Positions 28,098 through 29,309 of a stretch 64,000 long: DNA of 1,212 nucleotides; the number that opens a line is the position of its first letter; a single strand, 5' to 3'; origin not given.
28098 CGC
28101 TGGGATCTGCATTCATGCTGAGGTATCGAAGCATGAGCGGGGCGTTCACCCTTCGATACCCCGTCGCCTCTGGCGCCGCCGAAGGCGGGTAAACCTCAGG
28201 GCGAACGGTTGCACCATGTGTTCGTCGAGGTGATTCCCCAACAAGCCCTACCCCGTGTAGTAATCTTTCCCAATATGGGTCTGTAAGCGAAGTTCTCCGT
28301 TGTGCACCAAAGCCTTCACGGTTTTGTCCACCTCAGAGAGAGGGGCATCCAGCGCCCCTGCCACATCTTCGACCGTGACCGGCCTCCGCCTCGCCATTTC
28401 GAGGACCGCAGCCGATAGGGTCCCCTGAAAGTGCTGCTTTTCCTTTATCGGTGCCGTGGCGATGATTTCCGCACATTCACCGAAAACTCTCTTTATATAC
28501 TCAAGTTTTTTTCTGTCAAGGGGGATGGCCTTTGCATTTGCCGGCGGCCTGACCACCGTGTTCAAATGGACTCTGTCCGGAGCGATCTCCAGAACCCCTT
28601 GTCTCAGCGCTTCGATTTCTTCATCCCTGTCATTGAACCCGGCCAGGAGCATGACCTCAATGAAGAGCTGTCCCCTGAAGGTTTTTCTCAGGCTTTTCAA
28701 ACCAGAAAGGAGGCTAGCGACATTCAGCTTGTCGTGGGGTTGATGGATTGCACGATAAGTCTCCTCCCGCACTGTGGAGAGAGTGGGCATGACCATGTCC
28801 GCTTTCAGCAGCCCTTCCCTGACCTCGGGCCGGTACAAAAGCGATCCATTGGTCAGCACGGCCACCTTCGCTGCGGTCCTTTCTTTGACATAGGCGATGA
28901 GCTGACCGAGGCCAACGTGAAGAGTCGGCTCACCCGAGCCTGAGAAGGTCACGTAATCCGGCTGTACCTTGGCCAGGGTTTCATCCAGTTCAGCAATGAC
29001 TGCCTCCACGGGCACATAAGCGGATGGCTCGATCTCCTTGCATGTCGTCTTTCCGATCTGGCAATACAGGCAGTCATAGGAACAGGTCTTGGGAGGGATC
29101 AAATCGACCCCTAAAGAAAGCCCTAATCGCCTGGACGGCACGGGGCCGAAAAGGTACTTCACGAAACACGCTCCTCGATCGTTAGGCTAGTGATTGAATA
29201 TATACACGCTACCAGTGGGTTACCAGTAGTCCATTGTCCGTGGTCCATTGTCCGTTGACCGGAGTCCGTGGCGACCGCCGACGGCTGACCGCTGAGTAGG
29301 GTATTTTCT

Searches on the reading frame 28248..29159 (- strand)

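Call 41: search_protein_families(library=pfam, proteins=[window:28248-29159:-], max_evalue=0.0001)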
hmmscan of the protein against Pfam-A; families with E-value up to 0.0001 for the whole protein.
window:28248-29159:- (303 aa): 1 family
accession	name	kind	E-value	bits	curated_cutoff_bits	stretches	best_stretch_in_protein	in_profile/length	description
PF04055.27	Radical_SAM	-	3.5e-15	57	29.5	1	22-182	3-162/166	Radical SAM superfamily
